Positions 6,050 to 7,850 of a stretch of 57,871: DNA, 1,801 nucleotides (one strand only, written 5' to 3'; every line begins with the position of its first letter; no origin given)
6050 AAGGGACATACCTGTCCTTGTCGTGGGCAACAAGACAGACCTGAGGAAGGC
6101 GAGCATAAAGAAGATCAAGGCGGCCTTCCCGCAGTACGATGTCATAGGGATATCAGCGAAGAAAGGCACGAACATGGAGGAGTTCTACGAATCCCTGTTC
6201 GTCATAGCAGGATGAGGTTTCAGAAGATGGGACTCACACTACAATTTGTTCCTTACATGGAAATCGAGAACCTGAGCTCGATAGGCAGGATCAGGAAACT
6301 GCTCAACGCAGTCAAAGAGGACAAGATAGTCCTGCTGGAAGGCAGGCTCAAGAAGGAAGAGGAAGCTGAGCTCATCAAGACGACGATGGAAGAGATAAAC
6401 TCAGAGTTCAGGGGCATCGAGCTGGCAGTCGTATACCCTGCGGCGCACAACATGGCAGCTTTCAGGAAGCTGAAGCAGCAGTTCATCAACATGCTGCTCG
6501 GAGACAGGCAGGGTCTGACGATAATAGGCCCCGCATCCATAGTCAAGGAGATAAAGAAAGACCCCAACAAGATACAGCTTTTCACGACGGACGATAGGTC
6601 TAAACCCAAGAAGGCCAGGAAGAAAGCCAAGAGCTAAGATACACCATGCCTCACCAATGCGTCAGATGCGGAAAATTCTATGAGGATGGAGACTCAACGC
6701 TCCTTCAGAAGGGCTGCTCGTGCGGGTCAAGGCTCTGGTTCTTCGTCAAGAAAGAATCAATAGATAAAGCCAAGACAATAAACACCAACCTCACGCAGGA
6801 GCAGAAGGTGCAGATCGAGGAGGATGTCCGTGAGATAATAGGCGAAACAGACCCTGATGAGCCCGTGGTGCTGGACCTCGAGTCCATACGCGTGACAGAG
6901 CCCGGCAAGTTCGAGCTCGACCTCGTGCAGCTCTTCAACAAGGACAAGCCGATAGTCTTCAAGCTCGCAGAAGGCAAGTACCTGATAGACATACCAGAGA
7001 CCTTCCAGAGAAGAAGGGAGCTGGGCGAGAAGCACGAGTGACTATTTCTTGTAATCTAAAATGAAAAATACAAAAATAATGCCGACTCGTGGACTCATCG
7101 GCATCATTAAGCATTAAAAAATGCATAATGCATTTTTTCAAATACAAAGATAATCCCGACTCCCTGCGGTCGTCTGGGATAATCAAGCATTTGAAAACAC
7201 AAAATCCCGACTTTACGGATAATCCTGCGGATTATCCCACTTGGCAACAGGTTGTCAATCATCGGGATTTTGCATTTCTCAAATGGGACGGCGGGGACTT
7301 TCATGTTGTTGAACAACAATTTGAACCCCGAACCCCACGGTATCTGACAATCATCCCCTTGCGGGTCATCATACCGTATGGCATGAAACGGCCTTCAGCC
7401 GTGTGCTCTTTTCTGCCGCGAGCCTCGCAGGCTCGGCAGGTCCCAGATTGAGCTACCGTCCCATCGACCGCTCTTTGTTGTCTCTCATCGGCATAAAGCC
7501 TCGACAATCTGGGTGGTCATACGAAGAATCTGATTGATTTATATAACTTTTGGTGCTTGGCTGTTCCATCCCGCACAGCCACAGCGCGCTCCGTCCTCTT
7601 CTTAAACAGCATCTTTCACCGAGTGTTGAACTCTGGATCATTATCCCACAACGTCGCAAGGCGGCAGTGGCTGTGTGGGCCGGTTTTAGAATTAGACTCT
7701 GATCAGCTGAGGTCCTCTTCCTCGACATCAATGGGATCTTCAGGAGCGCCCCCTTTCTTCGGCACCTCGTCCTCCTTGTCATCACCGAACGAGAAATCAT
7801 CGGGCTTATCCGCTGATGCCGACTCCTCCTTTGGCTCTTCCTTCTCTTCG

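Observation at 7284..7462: tRNA-Phe(GAA) gene split by three introns (D-loop, 37/38, T-loop)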

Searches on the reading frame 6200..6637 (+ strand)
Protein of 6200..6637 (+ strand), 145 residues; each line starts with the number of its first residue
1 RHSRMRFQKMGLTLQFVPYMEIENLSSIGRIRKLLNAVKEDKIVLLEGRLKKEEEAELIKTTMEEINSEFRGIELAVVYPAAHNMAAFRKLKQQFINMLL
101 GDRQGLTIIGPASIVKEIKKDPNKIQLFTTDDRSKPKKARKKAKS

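Call 10: search_protein_families(library=pfam, proteins=[window:6200-6637:+])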
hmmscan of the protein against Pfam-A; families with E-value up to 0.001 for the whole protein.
window:6200-6637:+ (145 aa): 1 family
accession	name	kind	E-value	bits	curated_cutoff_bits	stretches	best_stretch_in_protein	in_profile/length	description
PF09846.14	OapB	-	3.6e-21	75.5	27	1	23-126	2-100/104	Origin-associated protein OapB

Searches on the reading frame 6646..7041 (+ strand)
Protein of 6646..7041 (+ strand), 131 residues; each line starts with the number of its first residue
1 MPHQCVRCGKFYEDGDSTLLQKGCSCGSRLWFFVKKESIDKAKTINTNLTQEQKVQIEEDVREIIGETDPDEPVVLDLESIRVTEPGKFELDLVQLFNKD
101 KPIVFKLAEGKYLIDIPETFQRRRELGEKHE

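Call 10: search_protein_families(library=pfam, proteins=[window:6646-7041:+])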
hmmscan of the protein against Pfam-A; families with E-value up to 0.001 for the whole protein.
window:6646-7041:+ (131 aa): 1 family
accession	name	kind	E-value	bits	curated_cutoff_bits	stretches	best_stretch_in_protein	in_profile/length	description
PF09845.14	OapC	-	1e-20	74.8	23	1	2-121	1-132/133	Origin-associated protein OapC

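Call 11: find_homologous_proteins(query=window:6646-7041:+)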
Query window:6646-7041:+ (131 aa): 2255 proteins with E <= 0.001 among 2257 candidates; the best 120 are listed.
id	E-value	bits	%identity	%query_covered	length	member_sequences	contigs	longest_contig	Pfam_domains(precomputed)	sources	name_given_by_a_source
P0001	1.8e-82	292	100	100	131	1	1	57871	PF09845.15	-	-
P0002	5.1e-76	271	92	100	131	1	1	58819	PF09845.15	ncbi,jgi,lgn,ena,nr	ncbi:MAG: Zn-ribbon domain-containing protein [Nanoarchaeota archaeon]|nr:Zn-ribbon domain-containin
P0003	5.1e-65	235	81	98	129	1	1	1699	PF09845.15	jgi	jgi:predicted nucleic acid-binding Zn-ribbon protein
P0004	5.8e-65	235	79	98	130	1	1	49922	PF09845.15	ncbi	ncbi:Zn-ribbon domain-containing protein [Nanoarchaeota archaeon]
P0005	2.6e-64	233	81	95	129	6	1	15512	PF09845.15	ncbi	-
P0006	1.1e-63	231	80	98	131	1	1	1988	PF09845.15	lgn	-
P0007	2.7e-63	230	82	98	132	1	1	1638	PF09845.15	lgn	-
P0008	5.6e-63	229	80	96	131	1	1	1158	PF09845.15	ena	-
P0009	8.1e-63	228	78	98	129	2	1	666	PF09845.15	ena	-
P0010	1.1e-62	228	79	96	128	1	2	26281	PF09845.15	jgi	jgi:predicted nucleic acid-binding Zn-ribbon protein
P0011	1.2e-62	228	79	98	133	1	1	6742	PF09845.15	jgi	jgi:predicted nucleic acid-binding Zn-ribbon protein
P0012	2.3e-62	227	77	100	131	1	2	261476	PF09845.15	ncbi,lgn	-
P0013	3.4e-62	226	78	98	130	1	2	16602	PF09845.15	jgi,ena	-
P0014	3.8e-62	226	79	96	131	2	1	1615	PF09845.15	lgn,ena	-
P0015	2.1e-61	224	78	96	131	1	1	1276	PF09845.15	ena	-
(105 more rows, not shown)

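Call 13: find_related_loci(query=A1, collection=genome_contigs, flank=10000)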
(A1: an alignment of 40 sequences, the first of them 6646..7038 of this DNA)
Query A1 (131 aa) in genome_contigs; peptide patterns used: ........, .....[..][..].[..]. (x = any residue, [..] = any of these).
599 stretches matched a pattern (row limit reached: there are more); 585 encode a relative of the query (tblastn E <= 1e-3); the best 80 are kept; 80 distinct loci.
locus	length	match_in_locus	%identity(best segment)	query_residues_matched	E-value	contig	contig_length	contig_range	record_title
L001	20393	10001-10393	92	1-131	3e-79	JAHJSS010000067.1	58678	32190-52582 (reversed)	MAG: Nanoarchaeota archaeon isolate OS_PC_MetaG.mb.26 OS_PC_MetaG.mb.26_k141_652591, whole genome shotgun sequence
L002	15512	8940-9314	81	1-125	8e-68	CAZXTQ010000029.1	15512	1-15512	MAG TPA_asm: uncultured Methanosarcinales archaeon isolate SRP141376_co3_431 genome assembly, contig: NODE_10398_length_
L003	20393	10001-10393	77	1-131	2e-66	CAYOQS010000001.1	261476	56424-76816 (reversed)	MAG TPA_asm: uncultured Methanosarcinales archaeon isolate SRP332253_co2_156 genome assembly, contig: NODE_14_length_261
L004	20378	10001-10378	75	1-126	8e-64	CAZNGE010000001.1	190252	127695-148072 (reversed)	MAG TPA_asm: uncultured Methanosarcinales archaeon isolate binchicken_co151_55 genome assembly, contig: NODE_31_length_1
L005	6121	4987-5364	75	1-125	1e-63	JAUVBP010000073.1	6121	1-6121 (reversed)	MAG: Candidatus Woesearchaeota archaeon isolate CSMAG_248 CSMAG_248_k127_11375214_length_6121_cov_8.0000, whole genome s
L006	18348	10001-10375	73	1-126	1e-59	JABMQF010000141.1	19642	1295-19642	MAG: Candidatus Woesearchaeota archaeon isolate bin.595 k141_7132164, whole genome shotgun sequence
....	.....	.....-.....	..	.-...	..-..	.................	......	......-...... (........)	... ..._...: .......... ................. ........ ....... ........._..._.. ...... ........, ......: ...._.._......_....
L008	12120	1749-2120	71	1-125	8e-58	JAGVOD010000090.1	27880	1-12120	MAG: archaeon isolate DeMMO3_27 c_000000059245, whole genome shotgun sequence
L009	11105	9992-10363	65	1-126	2e-54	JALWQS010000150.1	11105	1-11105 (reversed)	MAG: Candidatus Woesearchaeota archaeon isolate M2_metabat1_scaf2bin.081 M2_NODE_8049_length_11105_cov_2.075059, whole g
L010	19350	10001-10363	67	1-123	6e-53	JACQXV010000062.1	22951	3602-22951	MAG: Candidatus Woesearchaeota archaeon isolate NC_groundwater_1524_Pr4_B-0.1um_47_4 SR1-18-B1_scaffold_137635, whole ge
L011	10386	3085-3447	67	1-123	2e-52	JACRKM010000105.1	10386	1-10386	MAG: Candidatus Woesearchaeota archaeon isolate NC_groundwater_1855_Pr3_B-0.1um_47_8 SR-2_scaffold_141_2421751, whole ge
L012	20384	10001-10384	60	1-129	1e-50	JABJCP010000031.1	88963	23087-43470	MAG: Candidatus Woesearchaeota archaeon isolate SI073_bin58 k141_1678928, whole genome shotgun sequence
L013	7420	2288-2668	59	1-128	5e-50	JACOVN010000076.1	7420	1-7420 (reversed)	MAG: Candidatus Woesearchaeota archaeon isolate NC_groundwater_101_Ag_S-0.1um_45_28 S_p1_S3_170907_scaffold_716100, whol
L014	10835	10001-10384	62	1-125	9e-50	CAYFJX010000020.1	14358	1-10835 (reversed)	MAG TPA_asm: uncultured Methanosarcinales archaeon isolate ERP019367_co2_72 genome assembly, contig: NODE_2750_length_14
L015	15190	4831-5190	61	1-121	1e-49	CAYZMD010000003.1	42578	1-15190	MAG TPA_asm: uncultured Methanosarcinales archaeon isolate binchicken_co181_12 genome assembly, contig: NODE_1051_length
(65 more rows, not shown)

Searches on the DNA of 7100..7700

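Call 7: search_rna_families(source=window, start=7100, end=7700, threshold=evalue, max_evalue=10, show_alignments=3)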
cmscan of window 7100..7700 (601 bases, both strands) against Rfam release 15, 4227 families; matches with E-value up to 10: 3.
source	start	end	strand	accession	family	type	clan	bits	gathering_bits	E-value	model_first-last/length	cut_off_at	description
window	7100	7153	-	RF00713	mir-239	Gene; miRNA;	-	16.6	49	1.2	1-74/74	no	mir-239 microRNA precursor family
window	7552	7580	+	RF01080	UPD-PKib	Cis-reg;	-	15.8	39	5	1-32/32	no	Pseudoknot of upstream pseudoknot domain (UPD) of the 3'UTR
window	7116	7223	-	RF02144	rsmX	Gene;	CL00106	14.3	56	3.5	1-114/114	no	rsmX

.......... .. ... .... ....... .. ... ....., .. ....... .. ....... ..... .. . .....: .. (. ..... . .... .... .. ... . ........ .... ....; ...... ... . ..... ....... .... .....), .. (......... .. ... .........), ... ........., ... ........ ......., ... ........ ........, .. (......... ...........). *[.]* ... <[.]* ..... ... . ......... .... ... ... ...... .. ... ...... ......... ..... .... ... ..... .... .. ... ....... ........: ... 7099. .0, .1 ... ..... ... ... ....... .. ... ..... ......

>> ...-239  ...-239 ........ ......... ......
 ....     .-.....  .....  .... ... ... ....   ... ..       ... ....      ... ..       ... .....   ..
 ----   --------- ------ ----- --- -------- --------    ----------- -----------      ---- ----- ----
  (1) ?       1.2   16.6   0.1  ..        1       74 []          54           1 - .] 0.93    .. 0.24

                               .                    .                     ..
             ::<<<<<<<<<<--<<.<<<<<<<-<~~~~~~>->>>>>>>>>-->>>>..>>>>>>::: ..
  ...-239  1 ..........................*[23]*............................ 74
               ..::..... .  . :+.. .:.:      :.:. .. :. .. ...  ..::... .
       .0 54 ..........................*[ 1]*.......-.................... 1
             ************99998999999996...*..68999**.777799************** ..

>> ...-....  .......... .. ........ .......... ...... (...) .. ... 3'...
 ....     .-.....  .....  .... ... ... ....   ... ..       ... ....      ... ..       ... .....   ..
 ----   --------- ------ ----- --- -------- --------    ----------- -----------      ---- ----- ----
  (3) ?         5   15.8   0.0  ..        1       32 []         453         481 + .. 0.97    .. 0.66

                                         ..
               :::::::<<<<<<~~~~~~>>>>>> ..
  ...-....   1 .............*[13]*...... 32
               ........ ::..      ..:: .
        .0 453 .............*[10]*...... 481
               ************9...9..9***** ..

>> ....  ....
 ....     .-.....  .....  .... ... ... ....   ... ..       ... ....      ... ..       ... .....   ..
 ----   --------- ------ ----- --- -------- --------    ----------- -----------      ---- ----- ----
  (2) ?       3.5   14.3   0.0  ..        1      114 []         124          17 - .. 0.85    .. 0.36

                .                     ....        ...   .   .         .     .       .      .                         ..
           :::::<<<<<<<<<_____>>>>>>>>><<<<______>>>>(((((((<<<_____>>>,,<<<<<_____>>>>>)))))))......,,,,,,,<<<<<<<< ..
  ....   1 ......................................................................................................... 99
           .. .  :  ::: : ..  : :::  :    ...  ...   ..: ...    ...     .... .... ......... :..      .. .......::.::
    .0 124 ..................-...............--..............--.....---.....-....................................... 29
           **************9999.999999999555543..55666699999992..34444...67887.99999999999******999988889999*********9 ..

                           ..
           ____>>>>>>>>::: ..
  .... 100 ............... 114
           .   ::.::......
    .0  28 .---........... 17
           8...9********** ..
